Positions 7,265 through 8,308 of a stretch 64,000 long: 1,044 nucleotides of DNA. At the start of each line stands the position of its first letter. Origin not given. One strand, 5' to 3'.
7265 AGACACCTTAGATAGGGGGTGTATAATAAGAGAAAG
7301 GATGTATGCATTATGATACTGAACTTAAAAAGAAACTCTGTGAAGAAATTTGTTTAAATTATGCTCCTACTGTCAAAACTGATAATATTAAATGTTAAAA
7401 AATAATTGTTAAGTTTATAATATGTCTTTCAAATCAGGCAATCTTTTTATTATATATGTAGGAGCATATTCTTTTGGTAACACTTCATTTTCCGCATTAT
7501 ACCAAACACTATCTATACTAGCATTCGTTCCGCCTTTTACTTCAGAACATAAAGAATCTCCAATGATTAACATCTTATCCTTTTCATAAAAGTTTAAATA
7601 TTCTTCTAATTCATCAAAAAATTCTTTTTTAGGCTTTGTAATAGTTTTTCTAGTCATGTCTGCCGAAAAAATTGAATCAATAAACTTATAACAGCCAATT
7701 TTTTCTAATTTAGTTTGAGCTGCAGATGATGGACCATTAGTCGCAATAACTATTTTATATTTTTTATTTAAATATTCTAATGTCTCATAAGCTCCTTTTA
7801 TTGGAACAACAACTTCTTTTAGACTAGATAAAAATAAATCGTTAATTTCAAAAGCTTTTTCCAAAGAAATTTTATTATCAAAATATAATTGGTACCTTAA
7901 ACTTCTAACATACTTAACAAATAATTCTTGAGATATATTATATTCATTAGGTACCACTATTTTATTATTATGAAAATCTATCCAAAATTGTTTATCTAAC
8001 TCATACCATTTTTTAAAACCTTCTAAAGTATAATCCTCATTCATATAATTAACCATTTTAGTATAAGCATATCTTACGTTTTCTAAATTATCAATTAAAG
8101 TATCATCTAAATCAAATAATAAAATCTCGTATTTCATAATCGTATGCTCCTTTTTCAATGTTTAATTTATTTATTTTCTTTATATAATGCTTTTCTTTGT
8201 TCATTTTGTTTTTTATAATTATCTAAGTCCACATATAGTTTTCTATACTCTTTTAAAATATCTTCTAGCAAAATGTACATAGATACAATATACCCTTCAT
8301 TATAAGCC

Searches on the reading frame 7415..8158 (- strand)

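Call 5: search_protein_families(library=pfam, proteins=[window:7415-8158:-], max_evalue=0.1)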
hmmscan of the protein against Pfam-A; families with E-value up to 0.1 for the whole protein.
window:7415-8158:- (247 aa): 9 families
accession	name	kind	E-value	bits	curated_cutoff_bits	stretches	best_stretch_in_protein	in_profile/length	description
PF13419.12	HAD_2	-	4.4e-17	63.2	23.8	1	13-219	1-177/178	Haloacid dehalogenase-like hydrolase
PF00702.32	Hydrolase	-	1.1e-16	62.2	26.4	1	11-203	2-181/191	haloacid dehalogenase-like hydrolase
PF03031.24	NIF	-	1.3e-05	25.3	21.8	1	122-206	42-121/160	NLI interacting factor-like phosphatase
PF13242.12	Hydrolase_like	-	6.9e-05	23.1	22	1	174-243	3-75/75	HAD-hyrolase-like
PF12710.13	HAD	-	0.00032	21.6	27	1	14-202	2-181/189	haloacid dehalogenase-like hydrolase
PF03767.20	Acid_phosphat_B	-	0.0014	18.7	27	1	9-56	76-118/230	HAD superfamily, subfamily IIIB (Acid phosphatase)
PF13344.12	Hydrolase_6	-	0.0016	18.9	27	1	118-200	14-87/101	Haloacid dehalogenase-like hydrolase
PF08645.17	PNK3P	-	0.013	15.6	22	0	12-202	2-126/161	Polynucleotide kinase 3 phosphatase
PF22403.1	DUF6981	-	0.031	14.7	26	0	158-203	26-72/84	Domain of unknown function (DUF6981)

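Call 6: search_protein_families(library=ncbifam, proteins=[window:7415-8158:-], max_evalue=0.1)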
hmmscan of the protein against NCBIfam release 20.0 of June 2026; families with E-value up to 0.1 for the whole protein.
window:7415-8158:- (247 aa): 26 families (the best 25 are shown)
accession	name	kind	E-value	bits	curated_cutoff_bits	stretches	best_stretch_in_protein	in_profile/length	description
TIGR02254.1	YjjG_YfnB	equivalog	6.5e-36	123.9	159.9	1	10-247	1-223/223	YjjG family noncanonical pyrimidine nucleotidase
NF006976.0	PRK09449.1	equivalog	1.7e-34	119.3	183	1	8-247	1-222/225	pyrimidine 5'-nucleotidase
NF052576.1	PymNtasePynAStpc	equivalog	4.9e-33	114.7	350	1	8-247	1-227/229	pyrimidine 5'-nucleotidase PynA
TIGR02253.1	CTE7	subfamily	9.9e-21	74.5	169.75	1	13-243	5-220/221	TIGR02253 family HAD-type hydrolase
NF009804.0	PRK13288.1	equivalog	1.3e-11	44.4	218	1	115-246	79-209/215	pyrophosphatase PpaX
NF009695.0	PRK13222.1-2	equivalog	1e-10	41.5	225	2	107-247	83-222/226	phosphoglycolate phosphatase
NF008018.0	PRK10748.1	equivalog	2.7e-10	39.9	225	1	7-228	7-215/238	5-amino-6-(5-phospho-D-ribitylamino)uracil phosphatase YigB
NF053830.1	RUBPPhHalo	equivalog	3.5e-09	36.6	330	1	10-245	2-232/234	ribulose-1,5-bisphosphate 5-phosphatase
TIGR01460.1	HAD-SF-IIA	subfamily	2.8e-08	33.8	100.15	1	172-220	194-243/246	HAD-IIA family hydrolase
TIGR01993.1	Pyr-5-nucltdase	equivalog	3.7e-07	30.1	142.9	1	12-203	2-167/183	pyrimidine 5'-nucleotidase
TIGR01549.1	HAD-SF-IA-v1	subfamily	5e-07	30.2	23.3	1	128-213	69-148/149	HAD-IA family hydrolase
TIGR01428.1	HAD_type_II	equivalog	8.2e-07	29.2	125.4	1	123-219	96-189/197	haloacid dehalogenase type II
TIGR01459.1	HAD-SF-IIA-hyp4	hypoth_equivalog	1.1e-06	28.3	103.75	1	174-220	194-240/242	TIGR01459 family HAD-type hydrolase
TIGR01662.1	HAD-SF-IIIA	subfamily_domain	3.6e-06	27.1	44.6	1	122-220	29-138/141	HAD-IIIA family hydrolase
NF007854.0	PRK10563.1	equivalog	5.8e-06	26.1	211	1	10-228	4-193/221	6-phosphogluconate phosphatase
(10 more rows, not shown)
